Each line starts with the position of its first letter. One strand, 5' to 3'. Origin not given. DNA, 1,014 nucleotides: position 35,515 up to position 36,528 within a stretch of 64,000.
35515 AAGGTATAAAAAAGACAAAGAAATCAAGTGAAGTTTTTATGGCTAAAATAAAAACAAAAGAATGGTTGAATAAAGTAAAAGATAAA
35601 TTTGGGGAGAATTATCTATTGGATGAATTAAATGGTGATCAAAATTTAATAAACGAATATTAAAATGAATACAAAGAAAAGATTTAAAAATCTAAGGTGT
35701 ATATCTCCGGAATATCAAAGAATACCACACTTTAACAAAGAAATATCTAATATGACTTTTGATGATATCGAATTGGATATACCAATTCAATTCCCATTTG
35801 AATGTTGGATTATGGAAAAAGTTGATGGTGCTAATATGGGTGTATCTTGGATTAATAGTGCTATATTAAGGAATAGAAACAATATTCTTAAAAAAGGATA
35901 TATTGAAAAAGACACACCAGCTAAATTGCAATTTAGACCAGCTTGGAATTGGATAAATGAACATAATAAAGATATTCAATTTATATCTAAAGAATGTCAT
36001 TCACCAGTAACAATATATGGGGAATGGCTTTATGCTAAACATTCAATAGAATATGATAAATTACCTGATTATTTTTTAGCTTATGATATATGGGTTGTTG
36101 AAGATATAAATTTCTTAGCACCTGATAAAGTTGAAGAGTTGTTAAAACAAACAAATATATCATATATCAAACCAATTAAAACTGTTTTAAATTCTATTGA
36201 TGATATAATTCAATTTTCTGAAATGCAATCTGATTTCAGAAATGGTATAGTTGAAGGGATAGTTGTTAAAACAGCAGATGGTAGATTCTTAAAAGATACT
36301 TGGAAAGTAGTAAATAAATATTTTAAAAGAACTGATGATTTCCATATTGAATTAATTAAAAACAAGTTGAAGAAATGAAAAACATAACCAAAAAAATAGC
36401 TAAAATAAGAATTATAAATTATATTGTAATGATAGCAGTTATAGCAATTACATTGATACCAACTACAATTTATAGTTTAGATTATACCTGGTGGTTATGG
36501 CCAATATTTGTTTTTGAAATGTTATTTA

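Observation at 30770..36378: Virus-encoded translation-rescue and tRNA-repair toolkit: SmpB, about ten tRNAs, and two tandem Rnl2-type RNA ligases in one 5.6-kb stretch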

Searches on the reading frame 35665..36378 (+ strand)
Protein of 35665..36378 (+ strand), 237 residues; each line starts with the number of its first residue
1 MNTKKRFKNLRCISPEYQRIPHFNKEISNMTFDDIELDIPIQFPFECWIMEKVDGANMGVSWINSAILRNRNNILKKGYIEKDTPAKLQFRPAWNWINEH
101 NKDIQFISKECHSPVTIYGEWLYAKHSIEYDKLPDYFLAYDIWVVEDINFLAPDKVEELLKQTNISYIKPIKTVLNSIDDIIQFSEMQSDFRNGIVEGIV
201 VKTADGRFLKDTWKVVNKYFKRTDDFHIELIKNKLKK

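Call 5: search_protein_families(library=pfam, proteins=[window:35665-36378:+], max_evalue=0.01)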
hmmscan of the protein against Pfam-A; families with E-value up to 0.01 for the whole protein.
window:35665-36378:+ (237 aa): 1 family
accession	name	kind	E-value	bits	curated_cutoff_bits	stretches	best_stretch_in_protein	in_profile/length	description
PF09414.15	RNA_ligase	-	2.3e-27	96.7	27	1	46-216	2-167/171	RNA ligase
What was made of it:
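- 35665..36378 (+): LigB: 237-aa RNA-ligase nucleotidyltransferase with a conserved N-terminal Y-x-R-I-P-H motif. It is a stand-alone form of the ligase domain of 'Swiss Army Knife' RNA-repair proteins. PF09414 96.7 bits (call 5).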

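Call 13: search_solved_structures(query=window:35665-36378:+, max_evalue=1, show_alignments=2)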
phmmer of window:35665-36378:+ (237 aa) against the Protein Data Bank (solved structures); distinct sequences matched with E-value up to 1: 5.
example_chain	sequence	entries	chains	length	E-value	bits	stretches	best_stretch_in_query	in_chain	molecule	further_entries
6vt0_A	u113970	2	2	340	0.043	16.5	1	98-220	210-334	RNA Ligase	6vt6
6vt1_A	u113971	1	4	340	0.044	16.5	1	98-220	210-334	RNA Ligase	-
6vt3_A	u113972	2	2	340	0.06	16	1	98-209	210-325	RNA Ligase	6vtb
6swg_C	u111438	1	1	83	0.12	15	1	152-181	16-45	Protein TASOR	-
6vt8_A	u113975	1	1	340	0.24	14.1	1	98-210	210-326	RNA Ligase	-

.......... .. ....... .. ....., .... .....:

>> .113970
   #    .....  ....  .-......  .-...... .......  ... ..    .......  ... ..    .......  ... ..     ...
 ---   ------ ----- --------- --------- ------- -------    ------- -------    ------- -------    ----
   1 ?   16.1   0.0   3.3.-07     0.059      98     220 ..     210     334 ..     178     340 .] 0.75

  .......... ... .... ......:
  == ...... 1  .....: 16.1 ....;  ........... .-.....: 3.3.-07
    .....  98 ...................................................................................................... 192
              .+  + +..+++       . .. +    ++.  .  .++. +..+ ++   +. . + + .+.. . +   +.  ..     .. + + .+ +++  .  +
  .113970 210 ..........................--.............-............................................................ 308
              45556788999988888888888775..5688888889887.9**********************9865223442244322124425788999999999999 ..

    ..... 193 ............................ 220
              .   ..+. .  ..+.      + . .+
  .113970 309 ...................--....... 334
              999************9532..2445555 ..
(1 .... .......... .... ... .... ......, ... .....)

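Call 16: search_protein_families(library=ncbifam, proteins=[window:35665-36378:+], max_evalue=0.01)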
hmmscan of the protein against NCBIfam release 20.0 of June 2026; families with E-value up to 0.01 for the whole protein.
window:35665-36378:+ (237 aa): 0 families

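Call 17: search_protein_families(library=phrogs, proteins=[window:35665-36378:+], max_evalue=0.01)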
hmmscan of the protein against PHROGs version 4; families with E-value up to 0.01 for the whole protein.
window:35665-36378:+ (237 aa): 6 families
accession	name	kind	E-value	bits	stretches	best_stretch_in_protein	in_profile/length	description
phrog_548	-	DNA, RNA and nucleotide metabolism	5.7e-15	56.3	1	17-221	6-234/341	RNA ligase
phrog_24030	-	DNA, RNA and nucleotide metabolism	1.5e-11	45.2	1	105-211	206-309/342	RNA ligase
phrog_34045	-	unknown function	3e-09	37.8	1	115-223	89-192/219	-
phrog_968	-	DNA, RNA and nucleotide metabolism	0.0015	18.6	1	109-220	272-388/398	RNA ligase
phrog_14301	-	DNA, RNA and nucleotide metabolism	0.0048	17.7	0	118-152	138-169/186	RNA ligase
phrog_38169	-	unknown function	0.0098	15.9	0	46-131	106-183/305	-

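Call 36: find_homologous_proteins(query=window:35665-36378:+, max_evalue=0.001)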
Query window:35665-36378:+ (237 aa): 307 proteins with E <= 0.001 among 454 candidates; the best 120 are listed.
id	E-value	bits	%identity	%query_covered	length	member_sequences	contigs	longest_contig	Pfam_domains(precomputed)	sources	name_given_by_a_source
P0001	8.7e-159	544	100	100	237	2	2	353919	PF09414.16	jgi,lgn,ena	-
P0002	1.8e-115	403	73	99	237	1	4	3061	PF09414.16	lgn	-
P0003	1.8e-115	403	72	100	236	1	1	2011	PF09414.16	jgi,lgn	jgi:hypothetical protein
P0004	3.7e-115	402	72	99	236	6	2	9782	PF09414.16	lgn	-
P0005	4.1e-115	401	72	100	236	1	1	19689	PF09414.16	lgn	-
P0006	9.3e-115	400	72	100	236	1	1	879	PF09414.16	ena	-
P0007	1.5e-114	400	74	99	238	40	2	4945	PF09414.16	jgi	-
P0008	1.7e-114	399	71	100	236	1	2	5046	PF09414.16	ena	-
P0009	2.6e-114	399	71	100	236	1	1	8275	PF09414.16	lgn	-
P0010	3.6e-114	398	71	100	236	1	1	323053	PF09414.16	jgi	jgi:hypothetical protein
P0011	3.8e-114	398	73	100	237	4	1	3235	PF09414.16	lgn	-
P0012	4.8e-114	398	71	100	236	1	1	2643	PF09414.16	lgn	-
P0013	1.7e-113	396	71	99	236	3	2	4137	PF09414.16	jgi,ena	jgi:hypothetical protein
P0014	3.1e-113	395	71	100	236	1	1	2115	PF09414.16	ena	-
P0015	5.2e-112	391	69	100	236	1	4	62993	PF09414.16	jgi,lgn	jgi:hypothetical protein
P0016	3.8e-110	385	70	99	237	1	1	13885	PF09414.16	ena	-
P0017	6.1e-107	375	67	100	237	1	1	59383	PF09414.16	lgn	-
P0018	1.5e-106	373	66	99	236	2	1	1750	PF09414.16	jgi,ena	jgi:hypothetical protein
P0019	9.8e-104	364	67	99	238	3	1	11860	PF09414.16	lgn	-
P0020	6.0e-103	362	67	99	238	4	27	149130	PF09414.16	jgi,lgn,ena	-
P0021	1.8e-102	360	63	100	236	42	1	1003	PF09414.16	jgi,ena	-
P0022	2.7e-102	359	64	99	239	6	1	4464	PF09414.16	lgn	-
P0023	2.7e-101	356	64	99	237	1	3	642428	PF09414.16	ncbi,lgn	-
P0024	7.1e-101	355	69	96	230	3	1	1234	PF09414.16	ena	-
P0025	1.4e-100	354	65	99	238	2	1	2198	PF09414.16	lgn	-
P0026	1.5e-100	354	63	99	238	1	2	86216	PF09414.16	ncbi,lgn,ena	-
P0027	2.3e-100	353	67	96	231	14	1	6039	PF09414.16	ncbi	-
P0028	3.9e-100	352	65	100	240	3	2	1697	PF09414.16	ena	-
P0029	4.3e-100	352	66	95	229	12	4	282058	PF09414.16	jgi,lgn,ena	-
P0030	1.0e-99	351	65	100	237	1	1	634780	PF09414.16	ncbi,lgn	-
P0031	1.3e-99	351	63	99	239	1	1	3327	PF09414.16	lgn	-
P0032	1.4e-99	351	63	99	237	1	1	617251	PF09414.16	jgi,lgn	jgi:atypical dual specificity phosphatase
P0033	1.4e-99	351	67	95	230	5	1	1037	PF09414.16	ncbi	-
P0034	1.4e-99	351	64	100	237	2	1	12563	PF09414.16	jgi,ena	jgi:hypothetical protein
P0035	1.5e-99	350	67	100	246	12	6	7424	PF09414.16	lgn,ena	-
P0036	1.7e-99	350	65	100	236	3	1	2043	PF09414.16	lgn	-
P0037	2.4e-99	350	66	96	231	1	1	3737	PF09414.16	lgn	-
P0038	2.5e-99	350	64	99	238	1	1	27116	PF09414.16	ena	-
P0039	2.8e-99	350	71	87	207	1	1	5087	PF09414.16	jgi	jgi:hypothetical protein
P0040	2.9e-99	350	62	100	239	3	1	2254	PF09414.16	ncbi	-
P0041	2.9e-99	350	67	95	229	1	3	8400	PF09414.16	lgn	-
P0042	3.1e-99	349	65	100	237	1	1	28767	PF09414.16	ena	-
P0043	5.0e-99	349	64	99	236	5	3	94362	PF09414.16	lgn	-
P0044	5.2e-99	349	66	99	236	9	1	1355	PF09414.16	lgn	-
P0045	5.5e-99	349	63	99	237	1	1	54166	PF09414.16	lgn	-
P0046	9.3e-99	348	63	97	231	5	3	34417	PF09414.16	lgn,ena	-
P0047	1.7e-98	347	67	95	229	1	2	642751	PF09414.16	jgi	jgi:hypothetical protein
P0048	2.0e-98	347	62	100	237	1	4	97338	PF09414.16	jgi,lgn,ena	-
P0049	2.2e-98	347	67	95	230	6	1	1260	PF09414.16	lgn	-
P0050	3.2e-98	346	66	95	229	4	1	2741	PF09414.16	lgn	-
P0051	4.8e-98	346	66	95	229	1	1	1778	PF09414.16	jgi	-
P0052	6.3e-98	345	67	95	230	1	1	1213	PF09414.16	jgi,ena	jgi:hypothetical protein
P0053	6.6e-98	345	66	95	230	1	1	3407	PF09414.16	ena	-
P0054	7.0e-98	345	63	100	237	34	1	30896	PF09414.16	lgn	-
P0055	8.6e-98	345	63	100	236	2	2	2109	PF09414.16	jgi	jgi:atypical dual specificity phosphatase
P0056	1.3e-97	344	61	100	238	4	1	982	PF09414.16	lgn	-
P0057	1.4e-97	344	63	99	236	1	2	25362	PF09414.16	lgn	-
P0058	1.5e-97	344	65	100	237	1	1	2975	PF09414.16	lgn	-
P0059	1.6e-97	344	66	95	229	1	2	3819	PF09414.16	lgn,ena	-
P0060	2.0e-97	344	65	100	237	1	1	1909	PF09414.16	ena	-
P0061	2.3e-97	343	66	95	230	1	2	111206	PF09414.16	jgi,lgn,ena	-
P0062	3.1e-97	343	66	95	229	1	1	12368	PF09414.16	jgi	jgi:hypothetical protein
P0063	4.0e-97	343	66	95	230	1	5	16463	PF09414.16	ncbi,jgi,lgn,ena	jgi:hypothetical protein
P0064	7.2e-97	342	63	100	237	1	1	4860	PF09414.16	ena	-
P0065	9.8e-97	341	64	99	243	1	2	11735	PF09414.16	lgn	-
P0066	1.2e-96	341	66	95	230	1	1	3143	PF09414.16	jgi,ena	-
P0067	2.4e-96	340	62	100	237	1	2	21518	PF09414.16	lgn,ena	-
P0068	3.6e-96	339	66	95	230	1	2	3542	PF09414.16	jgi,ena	jgi:hypothetical protein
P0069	4.5e-96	339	62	99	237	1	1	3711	PF09414.16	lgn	-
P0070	4.6e-96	339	65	95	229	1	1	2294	PF09414.16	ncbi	-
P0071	5.4e-96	339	65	95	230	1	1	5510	PF09414.16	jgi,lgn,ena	jgi:hypothetical protein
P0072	5.8e-96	339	61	99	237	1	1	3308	PF09414.16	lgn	-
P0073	7.3e-96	338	62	100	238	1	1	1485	PF09414.16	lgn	-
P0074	7.5e-96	338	63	100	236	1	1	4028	PF09414.16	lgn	-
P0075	1.3e-95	338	62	100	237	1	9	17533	PF09414.16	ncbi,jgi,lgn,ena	-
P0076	1.7e-95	337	62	99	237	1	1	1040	PF09414.16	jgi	jgi:atypical dual specificity phosphatase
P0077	2.4e-95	337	61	99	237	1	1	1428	PF09414.16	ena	-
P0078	3.0e-95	336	61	100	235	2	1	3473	PF09414.16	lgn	-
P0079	4.0e-95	336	61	99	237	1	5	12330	PF09414.16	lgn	-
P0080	5.8e-95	335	62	100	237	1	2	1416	PF09414.16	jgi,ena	jgi:hypothetical protein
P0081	7.7e-95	335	61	97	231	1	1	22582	PF09414.16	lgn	-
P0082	7.8e-95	335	61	99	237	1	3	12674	PF09414.16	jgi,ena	-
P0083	9.8e-95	335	63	100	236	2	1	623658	PF09414.16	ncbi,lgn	-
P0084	1.1e-94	335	62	100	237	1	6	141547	PF09414.16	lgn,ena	-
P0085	1.2e-94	334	62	100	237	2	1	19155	PF09414.16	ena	-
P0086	3.2e-94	333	60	99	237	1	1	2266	PF09414.16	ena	-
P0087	4.0e-94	333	62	99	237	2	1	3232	PF09414.16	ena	-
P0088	5.6e-94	332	60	99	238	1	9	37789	PF09414.16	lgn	-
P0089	6.2e-94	332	62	96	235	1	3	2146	PF09414.16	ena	-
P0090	1.0e-93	331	64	96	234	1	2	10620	PF09414.16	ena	-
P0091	1.1e-93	331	60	99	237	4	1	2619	PF09414.16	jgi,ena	jgi:hypothetical protein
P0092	1.4e-93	331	61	100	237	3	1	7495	PF09414.16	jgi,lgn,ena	jgi:hypothetical protein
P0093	2.0e-93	330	63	99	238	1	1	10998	PF09414.16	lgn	-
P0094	2.2e-93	330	60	99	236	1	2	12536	PF09414.16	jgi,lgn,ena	jgi:hypothetical protein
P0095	2.7e-93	330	62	100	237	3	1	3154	PF09414.16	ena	-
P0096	3.8e-93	329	59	100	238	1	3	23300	PF09414.16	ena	-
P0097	6.0e-93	329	60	100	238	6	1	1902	PF09414.16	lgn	-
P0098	6.1e-93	329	63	96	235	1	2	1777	PF09414.16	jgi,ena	jgi:hypothetical protein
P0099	1.1e-92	328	64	95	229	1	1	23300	PF09414.16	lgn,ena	-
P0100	1.9e-92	327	60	100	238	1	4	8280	PF09414.16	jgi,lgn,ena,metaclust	metaclust:\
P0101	2.1e-92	327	59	100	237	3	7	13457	PF09414.16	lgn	-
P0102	2.9e-92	327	64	95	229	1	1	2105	PF09414.16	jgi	-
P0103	3.3e-92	326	63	95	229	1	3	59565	PF09414.16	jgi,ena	jgi:atypical dual specificity phosphatase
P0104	3.8e-92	326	67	87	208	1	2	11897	PF09414.16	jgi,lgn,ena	jgi:hypothetical protein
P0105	4.2e-92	326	59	99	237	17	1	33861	PF09414.16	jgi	jgi:atypical dual specificity phosphatase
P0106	5.2e-92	326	64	95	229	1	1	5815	PF09414.16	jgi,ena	jgi:atypical dual specificity phosphatase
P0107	9.2e-92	325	62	96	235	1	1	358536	PF09414.16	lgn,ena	-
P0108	1.0e-91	325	58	99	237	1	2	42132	PF09414.16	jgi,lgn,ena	jgi:hypothetical protein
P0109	1.1e-91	325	61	97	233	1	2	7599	PF09414.16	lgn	-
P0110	1.1e-91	325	60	99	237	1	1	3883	PF09414.16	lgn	-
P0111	1.2e-91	325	63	95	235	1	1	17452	PF09414.16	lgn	-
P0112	1.2e-91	325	60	100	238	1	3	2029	PF09414.16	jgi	-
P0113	1.2e-91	325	59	99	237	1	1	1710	PF09414.16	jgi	jgi:hypothetical protein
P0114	1.4e-91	324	60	97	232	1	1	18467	PF09414.16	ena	-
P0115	2.4e-91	324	63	95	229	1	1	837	PF09414.16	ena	-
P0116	2.6e-91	323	63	99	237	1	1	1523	PF09414.16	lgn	-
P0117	3.5e-91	323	62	95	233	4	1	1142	PF09414.16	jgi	jgi:atypical dual specificity phosphatase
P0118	4.2e-91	323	59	100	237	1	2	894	PF09414.16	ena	-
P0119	4.9e-91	323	58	99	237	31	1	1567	PF09414.16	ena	-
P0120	7.8e-91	322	61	95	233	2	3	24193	PF09414.16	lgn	-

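Call 39: find_encoding_contigs(protein=P0001, flank=10000, max_places=4)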
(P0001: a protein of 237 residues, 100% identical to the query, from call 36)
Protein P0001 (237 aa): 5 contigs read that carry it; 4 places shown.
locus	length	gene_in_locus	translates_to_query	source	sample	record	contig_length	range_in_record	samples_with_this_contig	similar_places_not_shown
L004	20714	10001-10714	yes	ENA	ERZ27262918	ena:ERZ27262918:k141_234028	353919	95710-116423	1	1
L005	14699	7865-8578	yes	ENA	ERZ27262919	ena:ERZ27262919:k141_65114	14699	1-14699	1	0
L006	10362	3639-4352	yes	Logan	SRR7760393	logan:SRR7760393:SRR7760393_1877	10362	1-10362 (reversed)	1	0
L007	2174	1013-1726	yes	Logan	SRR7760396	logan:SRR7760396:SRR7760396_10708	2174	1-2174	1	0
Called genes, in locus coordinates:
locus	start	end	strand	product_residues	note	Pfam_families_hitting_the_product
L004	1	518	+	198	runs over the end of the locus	-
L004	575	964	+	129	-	-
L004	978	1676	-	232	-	PF01541:GIY-YIG, PF07453:NUMOD1, PF22083:I-HmuI_NUMOD-like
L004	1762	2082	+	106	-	PF00085:Thioredoxin, PF13098:Thioredoxin_2 (weak)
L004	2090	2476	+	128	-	PF07282:Cas12f1-like_TNB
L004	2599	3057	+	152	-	-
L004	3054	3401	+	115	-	-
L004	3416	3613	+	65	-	-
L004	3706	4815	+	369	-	PF00675:Peptidase_M16, PF05193:Peptidase_M16_C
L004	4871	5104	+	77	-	-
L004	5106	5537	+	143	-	PF01668:SmpB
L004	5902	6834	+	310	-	PF01145:Band_7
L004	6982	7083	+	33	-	-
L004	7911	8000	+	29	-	-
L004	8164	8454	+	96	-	-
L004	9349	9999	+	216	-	PF09414:RNA_ligase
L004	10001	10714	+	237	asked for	PF09414:RNA_ligase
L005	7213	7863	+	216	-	PF09414:RNA_ligase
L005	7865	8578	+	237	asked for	PF09414:RNA_ligase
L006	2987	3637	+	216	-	PF09414:RNA_ligase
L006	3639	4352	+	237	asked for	PF09414:RNA_ligase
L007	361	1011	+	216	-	PF09414:RNA_ligase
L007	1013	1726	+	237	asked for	PF09414:RNA_ligase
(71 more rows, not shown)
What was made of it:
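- The source contig is 353,919 bp (call 39).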

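Call 61: predict_structure(alignment_id=A3)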
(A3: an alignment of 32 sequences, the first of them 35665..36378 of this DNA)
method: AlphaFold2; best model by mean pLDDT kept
length: 237 residues; sequences in the alignment: 32
mean_pLDDT: 83.1   pTM: 0.84
mean pLDDT of the five models: 83.1, 81.0, 80.2, 77.8, 77.7
residues with pLDDT >= 90: 121; 70-90: 65; 50-70: 31; < 50: 20
segments of 3 or more residues with pLDDT < 50: 1-9, 28-37
pLDDT, mean of each block of 10 residues (from residue 1): 43 77 58 45 91 91 87 63 62 92 97 95 86 95 96 98 98 93 94 93 96 88 71 84
secondary structure, 60 per line:
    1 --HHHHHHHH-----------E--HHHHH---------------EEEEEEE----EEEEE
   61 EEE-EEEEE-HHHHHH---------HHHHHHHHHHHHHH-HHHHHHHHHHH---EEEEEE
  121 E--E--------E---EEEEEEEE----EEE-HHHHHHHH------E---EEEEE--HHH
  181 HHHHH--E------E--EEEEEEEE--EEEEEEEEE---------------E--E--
elements in order: H3-10 H25-29 E45-51 E56-63 E65-69 H71-76 H86-99 H101-111 E115-121 E137-144 E149-151 H153-160 E171-175 H178-185 E198-205 E208-216
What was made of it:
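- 35665..36378 (+): Model pLDDT 83 (call 61).
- On Rnl5 family (NgrRnl / DraRnl): LigB has only a 45-residue N-terminal extension, modelled at low confidence (call 61).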

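Call 64: find_related_loci(query=A3, collection=viral_contigs, flank=10000)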
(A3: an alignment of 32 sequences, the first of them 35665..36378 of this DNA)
Query A3 (237 aa) in viral_contigs; peptide patterns used: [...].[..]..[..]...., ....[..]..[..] (x = any residue, [..] = any of these).
96 stretches matched a pattern; 9 encode a relative of the query (tblastn E <= 1e-3); 9 distinct loci.
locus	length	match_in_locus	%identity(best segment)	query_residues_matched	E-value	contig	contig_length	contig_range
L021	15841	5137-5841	67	1-235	7e-107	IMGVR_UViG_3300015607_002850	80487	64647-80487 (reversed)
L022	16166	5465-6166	62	1-234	3e-102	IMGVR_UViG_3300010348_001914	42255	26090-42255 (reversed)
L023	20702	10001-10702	62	1-234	3e-102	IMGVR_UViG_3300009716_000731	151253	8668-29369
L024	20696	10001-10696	62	1-236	3e-95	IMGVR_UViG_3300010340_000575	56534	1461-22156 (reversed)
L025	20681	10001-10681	62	11-236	2e-94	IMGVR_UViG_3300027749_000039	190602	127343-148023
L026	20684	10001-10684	59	1-227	4e-90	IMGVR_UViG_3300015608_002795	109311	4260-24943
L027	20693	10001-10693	59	5-236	4e-89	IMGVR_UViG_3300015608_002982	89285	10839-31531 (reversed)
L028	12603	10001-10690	54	9-237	5e-81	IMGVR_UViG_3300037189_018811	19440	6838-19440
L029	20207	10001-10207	55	167-235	4e-20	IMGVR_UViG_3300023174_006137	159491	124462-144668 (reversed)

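Call 66: fold_search(model_id=the predicted structure, library=pdb)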
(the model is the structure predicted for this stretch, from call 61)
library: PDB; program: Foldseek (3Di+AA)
matches with E <= 10: 179; with E <= 0.001: 31
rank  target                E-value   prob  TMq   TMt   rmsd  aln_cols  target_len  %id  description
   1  6vtf_A                4.1e-06  1.00  0.50  0.36   5.0       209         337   18  Naegleria gruberi RNA ligase with PPi (released 2020-04-08)
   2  5cou                  4.6e-06  1.00  0.53  0.39   6.5       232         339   16  Structure and mechanism of a eukaryal nick-sealing RNA ligase K170M+ATP (released 2015-10-28)
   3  6vt4                  4.9e-06  1.00  0.51  0.37   6.5       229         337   16  Naegleria gruberi RNA ligase R149A mutant apo (released 2020-04-08)
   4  6vt5                  6.1e-06  1.00  0.52  0.38   6.6       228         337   16  Naegleria gruberi RNA ligase R4a K121A mutant apo (released 2020-04-08)
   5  6vt8                  6.1e-06  1.00  0.51  0.37   6.7       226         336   16  Naegleria gruberi RNA ligase E312A mutant with AMP and Mn (released 2020-04-08)
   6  6vte                  6.1e-06  1.00  0.50  0.37   6.7       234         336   14  Naegleria gruberi RNA Ligase K170M mutant with AMP and Mn (released 2020-04-08)
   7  5cot                  7.7e-06  1.00  0.51  0.37   6.7       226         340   16  Structure and mechanism of a eukaryal nick-sealing RNA ligase (released 2015-10-28)
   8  6vtd                  7.7e-06  1.00  0.47  0.34   5.2       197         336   17  Naegleria gruberi RNA ligase R149A mutant with ATP and Mn (released 2020-04-08)
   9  9qw7_A                9.1e-06  1.00  0.38  0.26   9.8       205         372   16  The crystal structure of the adenyly transferase domain of Candida glabrata tRNA ligase (released 2025-09-17)
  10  6vt3                  1.6e-05  1.00  0.48  0.34   4.7       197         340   17  Naegleria gruberi RNA ligase K326A mutant apo (released 2020-04-08)
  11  6vt0                  1.9e-05  1.00  0.51  0.37   6.8       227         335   16  Naegleria gruberi RNA ligase K170A mutant apo (released 2020-04-08)
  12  2vug_A                1.9e-05  1.00  0.44  0.29   8.3       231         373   17  The structure of an archaeal homodimeric RNA ligase (released 2008-06-03)
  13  6vt1_A                2.1e-05  1.00  0.48  0.35   5.2       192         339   18  Naegleria gruberi RNA ligase D172A mutant apo (released 2020-04-08)
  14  8uch                  2.1e-05  1.00  0.47  0.30   9.2       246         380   16  Thermophilic RNA Ligase from Palaeococcus pacificus K92A + ATP (released 2024-02-21)
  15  6vt9                  3.0e-05  1.00  0.48  0.35   5.1       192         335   18  Naegleria gruberi RNA ligase E227A mutant with ATP and Mn (released 2020-04-08)
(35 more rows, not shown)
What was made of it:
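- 35665..36378 (+): Best PDB match is NgrRnl/Rnl5, then Rnl3 (call 66).
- On Rnl2 family (T4 Rnl2 type): LigB: Rnl2 ranks 32nd at E 1e-3 (call 66).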

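Call 81: search_dna_similar(query=window:35665-36378:+, collection=phages, mode=protein, max_evalue=0.001, rows=spread, max_rows=30)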
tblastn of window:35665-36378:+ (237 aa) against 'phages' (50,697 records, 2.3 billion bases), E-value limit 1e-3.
Records with a match: 12; places in all: 12; records where one place covers at least 80% of the query: 5.
Best place of each record, by identity: 60-80% 2; <60% 10.
By first word of the organism name: uncultured 5; Caulobacter 5; Ralstonia 1; Bertelyvirus 1.
By host as written in the record: Caulobacter vibrioides CB15 6; - 5; Ralstonia solanacearum 1.
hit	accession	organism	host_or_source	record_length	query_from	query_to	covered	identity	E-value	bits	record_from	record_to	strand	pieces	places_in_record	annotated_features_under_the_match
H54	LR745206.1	uncultured phage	metagenomic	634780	1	237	100%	64.6%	1e-95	311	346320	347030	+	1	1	record has no annotation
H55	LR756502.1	uncultured phage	metagenomic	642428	1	235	99%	63.6%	3e-101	327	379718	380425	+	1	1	record has no annotation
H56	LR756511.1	uncultured phage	metagenomic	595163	9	235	96%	34.9%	1e-24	107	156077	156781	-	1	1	record has no annotation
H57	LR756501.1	uncultured phage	metagenomic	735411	2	225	95%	25.4%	4e-4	47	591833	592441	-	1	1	record has no annotation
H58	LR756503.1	uncultured phage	metagenomic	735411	2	225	95%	25.4%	4e-4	47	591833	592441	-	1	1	record has no annotation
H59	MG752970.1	Ralstonia phage RsoM2USA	Ralstonia solanacearum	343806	68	206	59%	27.5%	6e-4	46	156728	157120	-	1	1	hypothetical protein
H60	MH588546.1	Caulobacter phage CcrBL9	Caulobacter vibrioides CB15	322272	117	233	49%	27.7%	2e-4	47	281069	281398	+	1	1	hypothetical protein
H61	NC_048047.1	Caulobacter phage CcrBL9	Caulobacter vibrioides CB15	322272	117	233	49%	27.7%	2e-4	47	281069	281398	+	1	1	RNA ligase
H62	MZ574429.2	Caulobacter phage C1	Caulobacter vibrioides CB15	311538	117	233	49%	25.6%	5e-5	50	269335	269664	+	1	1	hypothetical protein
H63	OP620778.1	Bertelyvirus sp.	Caulobacter vibrioides CB15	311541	117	233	49%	25.6%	5e-5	50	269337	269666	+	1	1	hypothetical protein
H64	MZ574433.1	Caulobacter phage RB23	Caulobacter vibrioides CB15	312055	117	233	49%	25.6%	5e-5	50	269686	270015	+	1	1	hypothetical protein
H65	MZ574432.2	Caulobacter phage BL47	Caulobacter vibrioides CB15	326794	117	233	49%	25.6%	5e-5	50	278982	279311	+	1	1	hypothetical protein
